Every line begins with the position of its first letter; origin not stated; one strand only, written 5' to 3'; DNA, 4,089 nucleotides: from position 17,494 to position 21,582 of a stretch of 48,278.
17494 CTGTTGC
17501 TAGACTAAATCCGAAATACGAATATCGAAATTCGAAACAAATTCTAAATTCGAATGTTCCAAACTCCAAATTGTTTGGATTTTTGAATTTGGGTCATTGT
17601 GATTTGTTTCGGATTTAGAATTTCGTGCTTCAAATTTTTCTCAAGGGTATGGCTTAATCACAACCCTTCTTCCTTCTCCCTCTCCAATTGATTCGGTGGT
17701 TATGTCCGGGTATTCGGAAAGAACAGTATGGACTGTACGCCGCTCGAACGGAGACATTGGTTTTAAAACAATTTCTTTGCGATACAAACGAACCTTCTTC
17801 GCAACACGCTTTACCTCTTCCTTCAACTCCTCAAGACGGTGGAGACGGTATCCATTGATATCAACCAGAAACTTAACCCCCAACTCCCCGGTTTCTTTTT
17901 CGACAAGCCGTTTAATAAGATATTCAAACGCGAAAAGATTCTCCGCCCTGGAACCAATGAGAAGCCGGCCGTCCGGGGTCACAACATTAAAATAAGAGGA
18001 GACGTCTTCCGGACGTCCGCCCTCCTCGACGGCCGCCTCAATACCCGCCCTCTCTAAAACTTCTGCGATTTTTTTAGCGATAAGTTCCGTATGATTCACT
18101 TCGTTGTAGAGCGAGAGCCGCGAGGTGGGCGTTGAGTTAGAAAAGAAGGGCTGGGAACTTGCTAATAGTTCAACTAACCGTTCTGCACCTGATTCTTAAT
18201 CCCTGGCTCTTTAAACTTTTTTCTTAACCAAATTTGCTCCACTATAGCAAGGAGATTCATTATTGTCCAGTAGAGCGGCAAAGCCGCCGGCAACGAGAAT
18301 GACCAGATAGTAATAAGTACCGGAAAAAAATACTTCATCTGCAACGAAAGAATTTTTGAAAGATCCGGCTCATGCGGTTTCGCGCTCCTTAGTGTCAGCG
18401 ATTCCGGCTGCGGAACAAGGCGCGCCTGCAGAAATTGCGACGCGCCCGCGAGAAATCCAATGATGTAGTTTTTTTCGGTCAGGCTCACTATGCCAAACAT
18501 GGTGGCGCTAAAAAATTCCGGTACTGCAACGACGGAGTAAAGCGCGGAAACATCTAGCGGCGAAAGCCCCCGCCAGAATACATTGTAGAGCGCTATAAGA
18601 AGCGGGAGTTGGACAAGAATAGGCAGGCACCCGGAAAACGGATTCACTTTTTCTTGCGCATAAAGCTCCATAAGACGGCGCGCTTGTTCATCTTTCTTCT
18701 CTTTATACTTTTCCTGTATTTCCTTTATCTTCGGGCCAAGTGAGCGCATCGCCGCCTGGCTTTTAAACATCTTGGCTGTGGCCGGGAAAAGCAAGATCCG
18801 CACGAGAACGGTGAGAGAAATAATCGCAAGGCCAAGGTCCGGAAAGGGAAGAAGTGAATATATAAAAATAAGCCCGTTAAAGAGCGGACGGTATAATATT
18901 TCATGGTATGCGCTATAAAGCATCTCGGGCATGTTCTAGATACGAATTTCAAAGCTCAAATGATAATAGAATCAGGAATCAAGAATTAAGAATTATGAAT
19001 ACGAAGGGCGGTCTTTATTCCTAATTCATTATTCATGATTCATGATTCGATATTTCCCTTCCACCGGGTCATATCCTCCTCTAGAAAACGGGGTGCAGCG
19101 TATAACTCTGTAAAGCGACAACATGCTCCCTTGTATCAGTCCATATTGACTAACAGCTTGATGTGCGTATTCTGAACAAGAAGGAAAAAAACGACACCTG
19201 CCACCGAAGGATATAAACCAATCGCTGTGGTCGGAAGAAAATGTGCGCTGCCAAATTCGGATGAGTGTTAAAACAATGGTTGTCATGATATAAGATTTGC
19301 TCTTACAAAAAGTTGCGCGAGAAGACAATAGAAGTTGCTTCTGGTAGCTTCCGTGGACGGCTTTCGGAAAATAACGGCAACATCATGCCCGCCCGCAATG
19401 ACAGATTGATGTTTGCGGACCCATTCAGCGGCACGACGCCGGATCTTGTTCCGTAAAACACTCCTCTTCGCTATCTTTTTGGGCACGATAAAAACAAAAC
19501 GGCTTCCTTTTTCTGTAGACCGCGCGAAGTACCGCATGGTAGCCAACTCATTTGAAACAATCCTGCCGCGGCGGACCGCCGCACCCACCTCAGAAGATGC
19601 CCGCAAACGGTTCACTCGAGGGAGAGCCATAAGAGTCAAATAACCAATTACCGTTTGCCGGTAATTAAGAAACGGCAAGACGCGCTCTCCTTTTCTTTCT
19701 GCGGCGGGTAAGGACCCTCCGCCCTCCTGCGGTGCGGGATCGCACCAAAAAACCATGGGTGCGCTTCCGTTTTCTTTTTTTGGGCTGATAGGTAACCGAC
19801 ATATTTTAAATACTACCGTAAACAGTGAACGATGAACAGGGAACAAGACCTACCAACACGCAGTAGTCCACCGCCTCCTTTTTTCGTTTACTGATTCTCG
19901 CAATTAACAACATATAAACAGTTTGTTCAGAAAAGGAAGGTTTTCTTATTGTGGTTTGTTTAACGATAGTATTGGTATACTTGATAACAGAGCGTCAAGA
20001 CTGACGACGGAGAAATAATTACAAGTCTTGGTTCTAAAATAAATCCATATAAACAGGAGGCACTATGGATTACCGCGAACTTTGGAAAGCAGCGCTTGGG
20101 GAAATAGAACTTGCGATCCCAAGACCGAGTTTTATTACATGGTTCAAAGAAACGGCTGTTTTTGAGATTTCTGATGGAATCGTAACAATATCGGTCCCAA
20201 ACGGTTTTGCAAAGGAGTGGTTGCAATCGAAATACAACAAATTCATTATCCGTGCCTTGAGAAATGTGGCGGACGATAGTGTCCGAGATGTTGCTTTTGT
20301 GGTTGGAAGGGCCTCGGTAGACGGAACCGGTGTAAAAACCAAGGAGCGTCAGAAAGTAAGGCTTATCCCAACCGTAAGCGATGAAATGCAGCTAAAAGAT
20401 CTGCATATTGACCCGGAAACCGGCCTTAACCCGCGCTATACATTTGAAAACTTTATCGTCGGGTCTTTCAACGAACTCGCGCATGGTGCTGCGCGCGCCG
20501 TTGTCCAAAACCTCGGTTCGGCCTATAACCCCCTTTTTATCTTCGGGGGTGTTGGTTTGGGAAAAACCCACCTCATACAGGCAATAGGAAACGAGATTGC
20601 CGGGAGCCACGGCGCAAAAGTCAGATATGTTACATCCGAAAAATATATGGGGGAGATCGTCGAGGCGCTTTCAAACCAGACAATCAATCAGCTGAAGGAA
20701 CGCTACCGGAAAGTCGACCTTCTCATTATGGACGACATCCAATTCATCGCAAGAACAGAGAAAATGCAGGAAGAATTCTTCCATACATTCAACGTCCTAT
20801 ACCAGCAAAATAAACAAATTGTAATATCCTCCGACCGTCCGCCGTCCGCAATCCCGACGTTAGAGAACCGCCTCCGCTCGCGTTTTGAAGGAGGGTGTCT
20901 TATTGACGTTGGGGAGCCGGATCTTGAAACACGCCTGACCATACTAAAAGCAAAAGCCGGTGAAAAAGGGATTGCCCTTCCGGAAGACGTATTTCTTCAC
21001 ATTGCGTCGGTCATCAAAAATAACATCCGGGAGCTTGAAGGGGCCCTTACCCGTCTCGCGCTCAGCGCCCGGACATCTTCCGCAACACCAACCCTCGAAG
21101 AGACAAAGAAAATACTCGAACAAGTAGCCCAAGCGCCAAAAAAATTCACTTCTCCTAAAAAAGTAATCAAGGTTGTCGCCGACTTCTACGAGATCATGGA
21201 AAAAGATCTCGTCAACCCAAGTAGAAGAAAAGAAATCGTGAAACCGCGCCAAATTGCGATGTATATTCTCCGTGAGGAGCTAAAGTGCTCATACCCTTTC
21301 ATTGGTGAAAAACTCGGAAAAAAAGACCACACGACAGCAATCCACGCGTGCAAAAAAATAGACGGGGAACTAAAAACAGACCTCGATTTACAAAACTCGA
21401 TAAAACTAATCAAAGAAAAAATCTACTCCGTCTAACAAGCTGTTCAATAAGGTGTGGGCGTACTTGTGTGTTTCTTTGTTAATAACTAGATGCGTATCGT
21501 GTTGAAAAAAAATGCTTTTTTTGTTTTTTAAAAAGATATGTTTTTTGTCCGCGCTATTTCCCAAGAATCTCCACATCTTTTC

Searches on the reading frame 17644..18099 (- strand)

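Call 63: search_protein_families(library=pfam, proteins=[window:17644-18099:-], max_evalue=0.001)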
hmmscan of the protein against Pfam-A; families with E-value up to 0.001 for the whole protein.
window:17644-18099:- (152 aa): 1 family
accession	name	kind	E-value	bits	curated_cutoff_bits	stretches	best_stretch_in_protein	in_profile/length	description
PF01424.28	R3H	-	2.8e-18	66.1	26.8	1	90-150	1-60/60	R3H domain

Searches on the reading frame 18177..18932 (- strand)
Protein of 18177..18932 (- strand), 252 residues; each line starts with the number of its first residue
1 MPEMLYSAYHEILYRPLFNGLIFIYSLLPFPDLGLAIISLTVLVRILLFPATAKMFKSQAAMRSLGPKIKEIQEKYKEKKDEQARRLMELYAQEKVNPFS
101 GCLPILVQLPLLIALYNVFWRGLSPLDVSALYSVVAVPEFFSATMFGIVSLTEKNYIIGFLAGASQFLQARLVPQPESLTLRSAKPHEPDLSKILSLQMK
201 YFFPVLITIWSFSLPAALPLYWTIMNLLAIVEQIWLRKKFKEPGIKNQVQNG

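Call 63: search_protein_families(library=pfam, proteins=[window:18177-18932:-], max_evalue=0.001)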
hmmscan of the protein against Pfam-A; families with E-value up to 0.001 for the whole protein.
window:18177-18932:- (252 aa): 1 family
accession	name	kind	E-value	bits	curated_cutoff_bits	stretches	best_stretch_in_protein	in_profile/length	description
PF02096.25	60KD_IMP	-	6.7e-50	169.7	35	1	34-238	2-163/163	60Kd inner membrane protein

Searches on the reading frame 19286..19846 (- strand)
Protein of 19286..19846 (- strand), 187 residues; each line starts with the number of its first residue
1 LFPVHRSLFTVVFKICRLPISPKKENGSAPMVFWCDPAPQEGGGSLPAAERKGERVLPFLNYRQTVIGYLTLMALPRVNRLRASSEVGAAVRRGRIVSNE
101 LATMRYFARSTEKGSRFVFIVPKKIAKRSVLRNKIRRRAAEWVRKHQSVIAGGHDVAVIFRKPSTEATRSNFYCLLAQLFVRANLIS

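Call 63: search_protein_families(library=pfam, proteins=[window:19286-19846:-], max_evalue=0.001)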
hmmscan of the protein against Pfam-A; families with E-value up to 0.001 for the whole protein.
window:19286-19846:- (187 aa): 1 family
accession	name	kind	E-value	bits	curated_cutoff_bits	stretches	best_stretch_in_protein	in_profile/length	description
PF00825.24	Ribonuclease_P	-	7.9e-16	58.5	22.3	1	75-183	1-108/109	Ribonuclease P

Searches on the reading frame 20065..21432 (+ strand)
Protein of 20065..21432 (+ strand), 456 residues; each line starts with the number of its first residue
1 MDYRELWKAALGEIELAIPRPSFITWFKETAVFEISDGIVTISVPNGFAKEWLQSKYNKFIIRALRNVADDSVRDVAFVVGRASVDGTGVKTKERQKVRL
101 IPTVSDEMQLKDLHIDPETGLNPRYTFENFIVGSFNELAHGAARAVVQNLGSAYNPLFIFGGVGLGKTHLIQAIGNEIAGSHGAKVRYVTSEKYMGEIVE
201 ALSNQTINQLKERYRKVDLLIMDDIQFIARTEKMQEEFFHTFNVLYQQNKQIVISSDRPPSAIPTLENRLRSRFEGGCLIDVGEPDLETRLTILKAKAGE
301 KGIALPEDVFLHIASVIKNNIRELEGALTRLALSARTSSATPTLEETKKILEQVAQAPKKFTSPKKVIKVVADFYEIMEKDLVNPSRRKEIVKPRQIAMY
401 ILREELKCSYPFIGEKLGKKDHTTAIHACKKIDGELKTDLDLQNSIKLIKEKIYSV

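Call 41: search_protein_families(library=pfam, proteins=[window:20065-21432:+], max_evalue=0.001)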
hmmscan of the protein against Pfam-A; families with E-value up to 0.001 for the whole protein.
window:20065-21432:+ (456 aa): 6 families
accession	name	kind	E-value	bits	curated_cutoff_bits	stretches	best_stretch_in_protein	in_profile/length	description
PF00308.24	Bac_DnaA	-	2.2e-64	216.9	23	1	121-280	1-161/162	Bacterial DnaA ATPAse domain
PF08299.17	Bac_DnaA_C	-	1.2e-25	89.7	31.5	1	365-432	2-69/69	Bacterial dnaA protein helix-turn-helix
PF11638.13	DnaA_N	-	7.4e-13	48.5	24.6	1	5-65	2-63/65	DnaA N-terminal domain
PF01695.23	IstB_IS21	-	7.6e-11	42.4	24.1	1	157-258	95-194/238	IstB-like ATP binding protein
PF00004.35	AAA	-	1.5e-05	25.9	21.2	1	158-273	2-126/131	ATPase family associated with various cellular activities (AAA)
PF13401.12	AAA_22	-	0.00038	21.2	27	0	157-249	8-113/130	AAA domain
